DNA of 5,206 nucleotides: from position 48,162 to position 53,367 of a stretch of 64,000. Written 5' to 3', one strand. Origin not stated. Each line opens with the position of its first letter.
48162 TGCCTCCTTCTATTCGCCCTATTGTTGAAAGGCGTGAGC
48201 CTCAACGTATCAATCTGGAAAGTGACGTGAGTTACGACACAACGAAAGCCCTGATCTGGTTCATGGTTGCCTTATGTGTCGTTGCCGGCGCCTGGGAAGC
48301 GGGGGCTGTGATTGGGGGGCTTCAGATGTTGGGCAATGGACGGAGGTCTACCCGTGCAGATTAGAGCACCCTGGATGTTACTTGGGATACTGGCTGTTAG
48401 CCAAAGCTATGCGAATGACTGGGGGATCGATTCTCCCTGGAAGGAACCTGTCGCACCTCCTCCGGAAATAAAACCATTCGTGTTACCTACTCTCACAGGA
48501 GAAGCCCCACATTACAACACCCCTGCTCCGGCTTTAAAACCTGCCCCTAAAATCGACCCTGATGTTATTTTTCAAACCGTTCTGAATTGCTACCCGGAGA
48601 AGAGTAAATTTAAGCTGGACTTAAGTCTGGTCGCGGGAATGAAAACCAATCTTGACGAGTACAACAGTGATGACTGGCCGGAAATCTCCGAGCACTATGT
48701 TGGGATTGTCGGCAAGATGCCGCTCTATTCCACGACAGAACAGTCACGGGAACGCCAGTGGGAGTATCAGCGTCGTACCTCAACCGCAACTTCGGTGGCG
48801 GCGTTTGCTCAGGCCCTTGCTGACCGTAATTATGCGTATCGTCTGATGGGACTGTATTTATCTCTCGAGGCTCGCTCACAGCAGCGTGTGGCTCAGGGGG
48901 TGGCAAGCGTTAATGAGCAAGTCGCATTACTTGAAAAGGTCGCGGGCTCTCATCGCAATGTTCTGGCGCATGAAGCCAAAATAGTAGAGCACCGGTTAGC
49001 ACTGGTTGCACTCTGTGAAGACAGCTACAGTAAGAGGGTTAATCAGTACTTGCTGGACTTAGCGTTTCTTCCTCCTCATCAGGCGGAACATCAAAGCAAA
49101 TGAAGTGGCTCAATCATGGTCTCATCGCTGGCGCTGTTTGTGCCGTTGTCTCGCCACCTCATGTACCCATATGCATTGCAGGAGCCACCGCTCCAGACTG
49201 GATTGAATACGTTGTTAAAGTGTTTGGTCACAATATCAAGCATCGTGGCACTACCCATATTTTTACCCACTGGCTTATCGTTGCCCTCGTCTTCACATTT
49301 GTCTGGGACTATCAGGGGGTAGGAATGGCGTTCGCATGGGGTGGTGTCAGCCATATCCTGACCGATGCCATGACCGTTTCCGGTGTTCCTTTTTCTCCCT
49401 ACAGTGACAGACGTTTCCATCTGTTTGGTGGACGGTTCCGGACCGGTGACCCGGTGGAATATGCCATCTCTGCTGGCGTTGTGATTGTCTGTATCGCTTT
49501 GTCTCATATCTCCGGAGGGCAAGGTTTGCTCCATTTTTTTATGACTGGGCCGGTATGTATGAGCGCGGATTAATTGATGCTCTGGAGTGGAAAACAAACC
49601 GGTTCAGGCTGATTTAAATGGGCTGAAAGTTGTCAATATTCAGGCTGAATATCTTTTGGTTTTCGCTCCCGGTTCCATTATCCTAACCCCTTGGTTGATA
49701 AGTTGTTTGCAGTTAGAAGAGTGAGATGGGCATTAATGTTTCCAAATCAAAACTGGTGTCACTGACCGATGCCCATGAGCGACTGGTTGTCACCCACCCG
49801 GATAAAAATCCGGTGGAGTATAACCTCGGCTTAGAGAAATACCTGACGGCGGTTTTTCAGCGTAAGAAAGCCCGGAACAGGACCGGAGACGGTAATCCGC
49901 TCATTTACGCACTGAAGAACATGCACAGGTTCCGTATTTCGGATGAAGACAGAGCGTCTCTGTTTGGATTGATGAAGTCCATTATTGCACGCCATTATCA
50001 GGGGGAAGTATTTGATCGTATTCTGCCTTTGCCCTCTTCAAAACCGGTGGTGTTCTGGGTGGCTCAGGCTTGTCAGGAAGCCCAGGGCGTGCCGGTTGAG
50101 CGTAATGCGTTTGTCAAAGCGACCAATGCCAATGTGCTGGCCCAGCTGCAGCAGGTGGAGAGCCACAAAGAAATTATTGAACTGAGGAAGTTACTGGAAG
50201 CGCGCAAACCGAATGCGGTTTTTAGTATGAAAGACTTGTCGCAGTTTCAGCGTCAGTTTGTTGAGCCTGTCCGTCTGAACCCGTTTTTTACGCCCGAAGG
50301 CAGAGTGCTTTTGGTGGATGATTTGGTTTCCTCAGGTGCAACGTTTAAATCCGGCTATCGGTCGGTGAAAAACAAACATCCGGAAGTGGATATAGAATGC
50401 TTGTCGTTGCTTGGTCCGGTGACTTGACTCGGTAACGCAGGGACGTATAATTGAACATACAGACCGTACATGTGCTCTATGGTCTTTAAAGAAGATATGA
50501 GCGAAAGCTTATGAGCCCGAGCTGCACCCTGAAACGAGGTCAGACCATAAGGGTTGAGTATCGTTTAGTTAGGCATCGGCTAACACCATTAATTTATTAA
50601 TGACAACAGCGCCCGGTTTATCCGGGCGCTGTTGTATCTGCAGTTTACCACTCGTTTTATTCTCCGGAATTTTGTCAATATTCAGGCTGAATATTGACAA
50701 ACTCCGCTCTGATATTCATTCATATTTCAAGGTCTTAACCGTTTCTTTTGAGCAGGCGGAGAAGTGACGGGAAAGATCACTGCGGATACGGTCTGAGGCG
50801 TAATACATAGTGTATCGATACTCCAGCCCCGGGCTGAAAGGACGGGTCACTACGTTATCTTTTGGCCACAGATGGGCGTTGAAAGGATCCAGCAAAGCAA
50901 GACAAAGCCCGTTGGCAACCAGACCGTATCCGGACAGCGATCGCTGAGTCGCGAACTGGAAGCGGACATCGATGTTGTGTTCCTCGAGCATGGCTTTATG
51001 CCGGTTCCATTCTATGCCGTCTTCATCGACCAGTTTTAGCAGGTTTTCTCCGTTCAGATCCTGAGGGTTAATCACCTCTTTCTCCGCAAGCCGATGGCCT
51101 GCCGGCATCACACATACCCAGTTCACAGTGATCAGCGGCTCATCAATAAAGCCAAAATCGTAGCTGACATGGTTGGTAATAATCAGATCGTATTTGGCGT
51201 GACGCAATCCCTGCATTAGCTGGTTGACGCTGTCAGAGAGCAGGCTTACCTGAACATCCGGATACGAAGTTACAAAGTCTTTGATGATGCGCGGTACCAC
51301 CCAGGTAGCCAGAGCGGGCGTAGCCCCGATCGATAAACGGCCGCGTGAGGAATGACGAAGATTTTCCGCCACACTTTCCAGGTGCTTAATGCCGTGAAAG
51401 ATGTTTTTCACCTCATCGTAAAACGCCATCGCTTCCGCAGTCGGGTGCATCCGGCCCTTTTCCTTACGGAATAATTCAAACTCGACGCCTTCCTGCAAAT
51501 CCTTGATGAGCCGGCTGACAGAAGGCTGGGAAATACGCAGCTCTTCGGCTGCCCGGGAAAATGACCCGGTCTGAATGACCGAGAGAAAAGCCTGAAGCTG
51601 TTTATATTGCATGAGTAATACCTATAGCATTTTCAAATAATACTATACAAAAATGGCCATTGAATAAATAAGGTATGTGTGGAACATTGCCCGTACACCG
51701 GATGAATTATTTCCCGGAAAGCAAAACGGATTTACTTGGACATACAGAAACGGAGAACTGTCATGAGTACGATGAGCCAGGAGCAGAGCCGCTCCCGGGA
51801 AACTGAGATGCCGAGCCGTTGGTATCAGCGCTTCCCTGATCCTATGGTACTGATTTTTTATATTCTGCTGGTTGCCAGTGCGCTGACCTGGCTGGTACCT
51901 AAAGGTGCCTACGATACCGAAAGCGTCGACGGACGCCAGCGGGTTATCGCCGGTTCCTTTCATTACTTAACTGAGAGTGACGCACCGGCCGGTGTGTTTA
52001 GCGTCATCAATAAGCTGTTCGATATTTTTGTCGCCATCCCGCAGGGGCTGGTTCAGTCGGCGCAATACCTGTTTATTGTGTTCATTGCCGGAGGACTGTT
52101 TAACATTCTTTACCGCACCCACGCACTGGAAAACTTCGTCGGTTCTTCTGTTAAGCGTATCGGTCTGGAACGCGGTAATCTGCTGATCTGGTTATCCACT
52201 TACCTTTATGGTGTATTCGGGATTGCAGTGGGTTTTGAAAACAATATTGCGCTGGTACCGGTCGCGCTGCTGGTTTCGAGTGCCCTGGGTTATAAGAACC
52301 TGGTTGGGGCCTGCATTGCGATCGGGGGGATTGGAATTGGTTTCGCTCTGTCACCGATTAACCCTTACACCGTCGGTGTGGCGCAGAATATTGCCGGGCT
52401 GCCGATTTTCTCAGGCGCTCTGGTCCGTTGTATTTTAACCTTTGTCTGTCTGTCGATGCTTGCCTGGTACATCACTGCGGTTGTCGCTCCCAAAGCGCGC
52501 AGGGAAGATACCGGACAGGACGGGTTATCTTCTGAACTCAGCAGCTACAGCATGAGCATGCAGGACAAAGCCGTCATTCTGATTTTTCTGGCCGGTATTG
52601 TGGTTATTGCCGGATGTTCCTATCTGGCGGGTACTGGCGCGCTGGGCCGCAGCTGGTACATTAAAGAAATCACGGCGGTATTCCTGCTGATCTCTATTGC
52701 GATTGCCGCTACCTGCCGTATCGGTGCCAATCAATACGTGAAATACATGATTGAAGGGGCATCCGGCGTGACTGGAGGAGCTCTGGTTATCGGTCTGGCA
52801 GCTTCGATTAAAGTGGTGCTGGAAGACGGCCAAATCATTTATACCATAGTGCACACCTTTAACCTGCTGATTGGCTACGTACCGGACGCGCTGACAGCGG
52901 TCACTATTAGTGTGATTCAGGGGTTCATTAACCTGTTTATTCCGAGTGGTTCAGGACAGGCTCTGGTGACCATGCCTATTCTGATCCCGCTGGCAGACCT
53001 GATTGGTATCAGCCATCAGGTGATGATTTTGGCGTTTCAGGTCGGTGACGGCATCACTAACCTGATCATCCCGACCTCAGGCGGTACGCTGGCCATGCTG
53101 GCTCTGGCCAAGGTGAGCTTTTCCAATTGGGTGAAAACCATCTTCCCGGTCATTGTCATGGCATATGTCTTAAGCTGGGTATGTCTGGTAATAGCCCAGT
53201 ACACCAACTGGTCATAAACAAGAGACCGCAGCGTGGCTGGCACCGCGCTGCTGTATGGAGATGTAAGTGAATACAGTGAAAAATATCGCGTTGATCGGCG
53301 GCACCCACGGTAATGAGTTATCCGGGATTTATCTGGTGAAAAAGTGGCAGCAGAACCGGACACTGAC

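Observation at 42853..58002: Complete plasmid-type maintenance and replication module next to chromosomal-type housekeeping genes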

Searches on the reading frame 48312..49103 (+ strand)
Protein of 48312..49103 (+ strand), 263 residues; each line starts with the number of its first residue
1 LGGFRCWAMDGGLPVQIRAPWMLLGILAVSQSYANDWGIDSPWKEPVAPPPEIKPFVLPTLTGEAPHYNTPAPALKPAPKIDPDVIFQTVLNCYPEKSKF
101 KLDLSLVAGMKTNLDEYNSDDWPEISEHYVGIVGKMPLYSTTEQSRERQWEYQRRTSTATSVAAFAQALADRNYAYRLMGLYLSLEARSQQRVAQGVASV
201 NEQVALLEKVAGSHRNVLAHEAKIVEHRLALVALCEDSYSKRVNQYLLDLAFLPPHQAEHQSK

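Call 4: search_protein_families(library=pfam, proteins=[window:48312-49103:+], max_evalue=0.01)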
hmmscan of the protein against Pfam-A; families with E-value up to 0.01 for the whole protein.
window:48312-49103:+ (263 aa): 0 families

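Call 45: search_protein_families(library=ncbifam, proteins=[window:48354-49103:+], max_evalue=0.01)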
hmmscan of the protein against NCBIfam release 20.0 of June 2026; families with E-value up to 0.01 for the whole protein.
window:48354-49103:+ (249 aa): 0 families

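Call 46: search_protein_families(library=phrogs, proteins=[window:48354-49103:+], max_evalue=0.01)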
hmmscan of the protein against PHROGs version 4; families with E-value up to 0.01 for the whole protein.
window:48354-49103:+ (249 aa): 0 families

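Call 47: search_protein_families(library=padloc, proteins=[window:48354-49103:+], max_evalue=0.01)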
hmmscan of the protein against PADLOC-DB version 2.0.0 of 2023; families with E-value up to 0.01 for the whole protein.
window:48354-49103:+ (249 aa): 0 families

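Call 74: search_solved_structures(query=window:48354-49103:+, max_evalue=1)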
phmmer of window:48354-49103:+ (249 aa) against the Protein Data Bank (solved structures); distinct sequences matched with E-value up to 1: 0.

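Call 84: find_homologous_proteins(query=window:48354-49103:+, max_evalue=0.001)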
Query window:48354-49103:+ (249 aa): 92 proteins with E <= 0.001 among 2749 candidates.
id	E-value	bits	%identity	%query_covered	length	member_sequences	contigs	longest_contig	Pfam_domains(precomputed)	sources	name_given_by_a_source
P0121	1.1e-163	560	100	100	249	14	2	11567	-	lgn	-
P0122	1.1e-146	505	89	100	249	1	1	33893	-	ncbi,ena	-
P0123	1.4e-144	498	88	100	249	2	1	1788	-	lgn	-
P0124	2.3e-133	461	85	97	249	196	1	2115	-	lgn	-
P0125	7.3e-123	427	82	92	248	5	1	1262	-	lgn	-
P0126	1.6e-122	426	81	92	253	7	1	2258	-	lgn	-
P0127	6.8e-121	420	84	89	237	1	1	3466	-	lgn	-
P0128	1.2e-120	419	82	89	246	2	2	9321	-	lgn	-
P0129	1.3e-119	416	77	96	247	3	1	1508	-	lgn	-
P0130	1.4e-119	416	81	90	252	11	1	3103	-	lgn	-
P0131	6.2e-119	414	75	96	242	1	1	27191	-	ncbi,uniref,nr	ncbi:hypothetical protein MCT08_18525 [Vibrio aestuarianus]|uniref:hypothetical protein n=1 Tax=Vibr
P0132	1.8e-116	406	73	96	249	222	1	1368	-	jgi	jgi:hypothetical protein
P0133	2.3e-116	405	78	88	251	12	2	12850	-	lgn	-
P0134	1.7e-113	396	75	90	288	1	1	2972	-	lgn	-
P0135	7.7e-113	394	74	96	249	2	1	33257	-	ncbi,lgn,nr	ncbi:hypothetical protein ACEOHO_004250 [Vibrio vulnificus]|nr:hypothetical protein [Vibrio vulnific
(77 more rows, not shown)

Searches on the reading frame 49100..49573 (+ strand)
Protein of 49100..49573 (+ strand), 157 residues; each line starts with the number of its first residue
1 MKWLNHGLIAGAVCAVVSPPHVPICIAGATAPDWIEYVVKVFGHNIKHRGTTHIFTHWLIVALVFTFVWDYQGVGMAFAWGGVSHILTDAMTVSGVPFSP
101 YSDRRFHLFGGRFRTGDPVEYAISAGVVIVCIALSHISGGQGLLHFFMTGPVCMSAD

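Call 4: search_protein_families(library=pfam, proteins=[window:49100-49573:+], max_evalue=0.01)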
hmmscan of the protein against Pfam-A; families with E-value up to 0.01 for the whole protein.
window:49100-49573:+ (157 aa): 1 family
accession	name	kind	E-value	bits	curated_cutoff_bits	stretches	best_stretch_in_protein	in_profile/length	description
PF04307.19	YdjM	-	5.4e-11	42.7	29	1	1-122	1-139/176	YdjM inner membrane protein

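Call 45: search_protein_families(library=ncbifam, proteins=[window:49100-49573:+], max_evalue=0.01)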
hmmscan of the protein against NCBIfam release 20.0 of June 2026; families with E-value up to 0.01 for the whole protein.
window:49100-49573:+ (157 aa): 1 family
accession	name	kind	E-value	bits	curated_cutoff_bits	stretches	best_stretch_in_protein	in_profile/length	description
NF008651.0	PRK11648.1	equivalog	0.0002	21.2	216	1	37-133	60-161/196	metal-dependent hydrolase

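Call 46: search_protein_families(library=phrogs, proteins=[window:49100-49573:+], max_evalue=0.01)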
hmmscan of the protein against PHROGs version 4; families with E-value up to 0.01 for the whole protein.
window:49100-49573:+ (157 aa): 3 families
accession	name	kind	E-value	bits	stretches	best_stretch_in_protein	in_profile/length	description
phrog_27171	-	other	2e-06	29.2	1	7-123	10-117/131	hydrolase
phrog_35730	-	unknown function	0.0003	21.6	1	1-68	1-74/170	-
phrog_20744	-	other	0.00059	20.9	1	74-131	152-216/224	hydrolase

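Call 47: search_protein_families(library=padloc, proteins=[window:49100-49573:+], max_evalue=0.01)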
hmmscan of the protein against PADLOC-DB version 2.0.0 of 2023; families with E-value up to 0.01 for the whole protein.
window:49100-49573:+ (157 aa): 0 families

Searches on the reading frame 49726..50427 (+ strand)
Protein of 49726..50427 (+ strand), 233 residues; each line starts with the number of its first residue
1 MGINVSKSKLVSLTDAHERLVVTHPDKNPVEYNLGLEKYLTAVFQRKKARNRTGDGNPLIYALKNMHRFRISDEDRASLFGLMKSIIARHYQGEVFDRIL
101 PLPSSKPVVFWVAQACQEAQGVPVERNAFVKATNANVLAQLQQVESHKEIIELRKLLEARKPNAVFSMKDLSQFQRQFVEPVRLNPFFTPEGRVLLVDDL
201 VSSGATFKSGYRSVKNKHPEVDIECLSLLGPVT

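Call 4: search_protein_families(library=pfam, proteins=[window:49726-50427:+], max_evalue=0.01)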
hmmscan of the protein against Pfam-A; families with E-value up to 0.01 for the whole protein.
window:49726-50427:+ (233 aa): 2 families
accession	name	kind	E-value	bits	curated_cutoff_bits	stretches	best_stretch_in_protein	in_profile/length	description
PF00156.33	Pribosyltran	-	0.0026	17.5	26.3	1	192-225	88-120/158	Phosphoribosyl transferase domain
PF14925.11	HPHLAWLY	-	0.0098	15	25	0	15-146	186-313/641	Domain of unknown function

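Call 45: search_protein_families(library=ncbifam, proteins=[window:49726-50427:+], max_evalue=0.01)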
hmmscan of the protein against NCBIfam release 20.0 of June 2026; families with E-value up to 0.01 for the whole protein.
window:49726-50427:+ (233 aa): 1 family
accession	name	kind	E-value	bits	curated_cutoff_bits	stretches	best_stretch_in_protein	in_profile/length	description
NF004689.0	PRK06031.1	equivalog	0.0053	16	175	1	172-215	137-178/233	phosphoribosyltransferase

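Call 46: search_protein_families(library=phrogs, proteins=[window:49726-50427:+], max_evalue=0.01)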
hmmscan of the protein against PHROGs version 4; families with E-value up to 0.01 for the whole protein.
window:49726-50427:+ (233 aa): 0 families

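Call 47: search_protein_families(library=padloc, proteins=[window:49726-50427:+], max_evalue=0.01)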
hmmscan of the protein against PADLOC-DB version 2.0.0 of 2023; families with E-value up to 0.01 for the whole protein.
window:49726-50427:+ (233 aa): 1 family
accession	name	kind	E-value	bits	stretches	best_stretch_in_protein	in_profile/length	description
PDLC03962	ShosT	-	0.001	17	1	180-229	154-208/237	-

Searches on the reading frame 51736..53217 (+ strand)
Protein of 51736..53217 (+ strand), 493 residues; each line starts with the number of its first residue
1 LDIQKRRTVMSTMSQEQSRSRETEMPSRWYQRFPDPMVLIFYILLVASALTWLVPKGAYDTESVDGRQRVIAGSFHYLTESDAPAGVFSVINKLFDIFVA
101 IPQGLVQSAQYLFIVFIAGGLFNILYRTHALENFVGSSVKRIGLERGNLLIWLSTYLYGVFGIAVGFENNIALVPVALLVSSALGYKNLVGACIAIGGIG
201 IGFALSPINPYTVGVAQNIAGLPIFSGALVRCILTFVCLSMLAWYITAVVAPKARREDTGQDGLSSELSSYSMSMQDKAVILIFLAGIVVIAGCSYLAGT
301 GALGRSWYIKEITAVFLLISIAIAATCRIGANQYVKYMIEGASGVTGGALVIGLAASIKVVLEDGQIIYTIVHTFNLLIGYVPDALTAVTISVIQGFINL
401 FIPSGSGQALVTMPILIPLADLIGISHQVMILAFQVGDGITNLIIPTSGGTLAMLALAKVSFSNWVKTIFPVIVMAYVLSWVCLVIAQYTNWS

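Call 4: search_protein_families(library=pfam, proteins=[window:51736-53217:+], max_evalue=0.01)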
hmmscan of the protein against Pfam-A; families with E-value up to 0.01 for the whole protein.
window:51736-53217:+ (493 aa): 4 families
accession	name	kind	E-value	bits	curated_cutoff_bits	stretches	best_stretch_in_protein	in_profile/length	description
PF03606.21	DcuC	-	7.1e-70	236.2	23.1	1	33-488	1-460/461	C4-dicarboxylate anaerobic carrier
PF03553.21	Na_H_antiporter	-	3.5e-11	43.3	23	1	230-486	44-300/303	Na+/H+ antiporter family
PF03806.19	ABG_transport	-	1.5e-06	27.2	27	1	147-468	112-464/502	AbgT putative transporter family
PF02667.20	SCFA_trans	-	2e-06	27.6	27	1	284-487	253-449/453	Short chain fatty acid transporter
